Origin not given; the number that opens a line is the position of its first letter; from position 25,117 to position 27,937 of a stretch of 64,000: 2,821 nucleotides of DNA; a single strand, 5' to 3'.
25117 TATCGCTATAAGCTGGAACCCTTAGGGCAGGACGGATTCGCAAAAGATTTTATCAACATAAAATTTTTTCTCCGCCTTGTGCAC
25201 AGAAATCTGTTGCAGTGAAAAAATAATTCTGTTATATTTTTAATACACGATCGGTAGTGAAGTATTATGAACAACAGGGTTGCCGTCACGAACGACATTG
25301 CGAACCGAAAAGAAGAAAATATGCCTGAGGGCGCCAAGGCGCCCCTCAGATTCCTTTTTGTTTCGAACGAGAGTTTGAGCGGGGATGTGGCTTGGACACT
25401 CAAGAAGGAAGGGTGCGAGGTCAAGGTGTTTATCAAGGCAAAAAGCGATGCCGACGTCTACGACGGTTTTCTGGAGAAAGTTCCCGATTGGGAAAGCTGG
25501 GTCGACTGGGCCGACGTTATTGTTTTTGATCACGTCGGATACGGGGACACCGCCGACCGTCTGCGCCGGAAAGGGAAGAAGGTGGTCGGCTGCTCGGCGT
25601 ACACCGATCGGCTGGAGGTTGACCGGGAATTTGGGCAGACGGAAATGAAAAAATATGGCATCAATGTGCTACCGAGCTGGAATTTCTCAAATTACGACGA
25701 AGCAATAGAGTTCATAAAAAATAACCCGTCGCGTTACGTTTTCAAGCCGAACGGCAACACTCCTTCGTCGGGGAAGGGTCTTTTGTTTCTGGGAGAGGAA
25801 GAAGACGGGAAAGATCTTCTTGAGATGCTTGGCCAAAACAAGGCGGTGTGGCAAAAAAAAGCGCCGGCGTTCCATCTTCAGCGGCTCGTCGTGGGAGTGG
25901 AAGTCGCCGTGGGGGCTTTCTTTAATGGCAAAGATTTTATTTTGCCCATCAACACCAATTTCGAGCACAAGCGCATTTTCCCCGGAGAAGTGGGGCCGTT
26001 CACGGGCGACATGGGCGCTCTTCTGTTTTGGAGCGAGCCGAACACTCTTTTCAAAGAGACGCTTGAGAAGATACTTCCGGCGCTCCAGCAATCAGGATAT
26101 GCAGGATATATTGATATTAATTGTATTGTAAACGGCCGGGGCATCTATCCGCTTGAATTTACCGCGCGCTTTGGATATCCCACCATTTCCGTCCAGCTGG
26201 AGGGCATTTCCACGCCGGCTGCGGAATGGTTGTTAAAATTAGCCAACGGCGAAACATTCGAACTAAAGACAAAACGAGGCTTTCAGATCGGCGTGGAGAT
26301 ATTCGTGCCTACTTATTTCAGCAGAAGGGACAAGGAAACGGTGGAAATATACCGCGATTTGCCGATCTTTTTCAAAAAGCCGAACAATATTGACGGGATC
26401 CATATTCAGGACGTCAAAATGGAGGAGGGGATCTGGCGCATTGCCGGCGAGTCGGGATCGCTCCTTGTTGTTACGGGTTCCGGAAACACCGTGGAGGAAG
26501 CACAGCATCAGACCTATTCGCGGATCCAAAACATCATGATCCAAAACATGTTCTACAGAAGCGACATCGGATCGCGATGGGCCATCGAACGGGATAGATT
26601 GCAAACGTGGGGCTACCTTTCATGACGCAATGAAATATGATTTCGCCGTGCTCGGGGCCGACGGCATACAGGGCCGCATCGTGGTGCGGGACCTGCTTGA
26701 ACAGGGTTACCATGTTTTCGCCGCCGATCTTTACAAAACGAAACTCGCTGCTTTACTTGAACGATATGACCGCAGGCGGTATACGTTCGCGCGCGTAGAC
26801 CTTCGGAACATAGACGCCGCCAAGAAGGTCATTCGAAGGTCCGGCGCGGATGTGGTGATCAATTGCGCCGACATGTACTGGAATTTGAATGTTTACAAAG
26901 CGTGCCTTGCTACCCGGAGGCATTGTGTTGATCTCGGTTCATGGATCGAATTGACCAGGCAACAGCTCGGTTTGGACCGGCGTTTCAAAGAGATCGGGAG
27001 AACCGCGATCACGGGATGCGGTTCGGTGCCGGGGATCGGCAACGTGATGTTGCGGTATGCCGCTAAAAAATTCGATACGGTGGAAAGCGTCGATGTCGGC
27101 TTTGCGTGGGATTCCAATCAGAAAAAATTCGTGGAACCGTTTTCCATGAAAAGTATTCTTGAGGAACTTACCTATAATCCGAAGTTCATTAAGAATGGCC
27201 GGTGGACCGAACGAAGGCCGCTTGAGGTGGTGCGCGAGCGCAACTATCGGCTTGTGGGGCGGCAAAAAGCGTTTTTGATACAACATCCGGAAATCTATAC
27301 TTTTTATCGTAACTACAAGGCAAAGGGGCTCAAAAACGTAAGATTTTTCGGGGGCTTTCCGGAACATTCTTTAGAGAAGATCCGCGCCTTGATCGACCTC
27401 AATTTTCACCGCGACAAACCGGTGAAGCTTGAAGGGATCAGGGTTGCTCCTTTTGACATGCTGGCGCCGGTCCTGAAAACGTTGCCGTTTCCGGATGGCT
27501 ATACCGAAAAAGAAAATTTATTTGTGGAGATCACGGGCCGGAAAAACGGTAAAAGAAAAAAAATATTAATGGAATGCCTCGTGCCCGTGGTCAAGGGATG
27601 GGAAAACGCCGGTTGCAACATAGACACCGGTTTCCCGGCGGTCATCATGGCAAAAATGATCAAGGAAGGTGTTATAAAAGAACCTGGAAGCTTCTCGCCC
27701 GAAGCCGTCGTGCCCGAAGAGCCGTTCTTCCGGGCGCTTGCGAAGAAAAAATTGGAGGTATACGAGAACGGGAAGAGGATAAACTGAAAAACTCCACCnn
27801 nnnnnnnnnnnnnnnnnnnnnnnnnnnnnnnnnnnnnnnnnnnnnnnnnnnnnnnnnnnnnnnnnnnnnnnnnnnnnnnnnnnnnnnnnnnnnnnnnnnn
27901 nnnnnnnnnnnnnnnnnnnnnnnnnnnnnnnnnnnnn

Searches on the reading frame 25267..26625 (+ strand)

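Call 3: search_protein_families(library=pfam, proteins=[window:25267-26625:+], max_evalue=0.1)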
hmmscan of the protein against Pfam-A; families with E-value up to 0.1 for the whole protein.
window:25267-26625:+ (452 aa): 3 families
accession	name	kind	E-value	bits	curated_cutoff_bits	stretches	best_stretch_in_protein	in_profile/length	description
PF01071.24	GARS_A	-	5e-15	56.3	27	1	119-305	2-192/194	Phosphoribosylglycinamide synthetase, ATP-grasp (A) domain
PF02843.22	GARS_C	-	1.3e-08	35.4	34.8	1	394-437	49-92/92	Phosphoribosylglycinamide synthetase, C domain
PF03703.20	bPH_2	-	0.0039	17.8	22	1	367-408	19-60/78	Bacterial PH domain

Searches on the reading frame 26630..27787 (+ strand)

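Call 3: search_protein_families(library=pfam, proteins=[window:26630-27787:+], max_evalue=0.1)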
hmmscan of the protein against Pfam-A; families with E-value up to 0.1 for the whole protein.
window:26630-27787:+ (385 aa): 8 families
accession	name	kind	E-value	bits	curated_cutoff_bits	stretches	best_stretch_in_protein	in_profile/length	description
PF16653.10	Sacchrp_dh_C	-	2.2e-18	67.8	31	1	134-373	4-263/265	Saccharopine dehydrogenase C-terminal domain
PF03435.24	Sacchrp_dh_NADP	-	2.4e-14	54.2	25.1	1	6-127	2-129/129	Saccharopine dehydrogenase NADP binding domain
PF01370.27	Epimerase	-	6.6e-08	32.7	20.9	1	7-81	3-73/240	NAD dependent epimerase/dehydratase family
PF16363.11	GDP_Man_Dehyd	-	0.00026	21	27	1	7-80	2-83/332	GDP-mannose 4,6 dehydratase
PF00106.31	adh_short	-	0.00031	20.7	26.6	1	7-101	5-106/195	short chain dehydrogenase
PF05368.20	NmrA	-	0.0044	17.1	27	1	5-77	5-74/298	NmrA-like family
PF13460.12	NAD_binding_10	-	0.035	14.4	27.2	1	9-80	1-68/184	NAD(P)H-binding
PF04321.23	RmlD_sub_bind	-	0.043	13.3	27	1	7-80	5-59/287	RmlD substrate binding domain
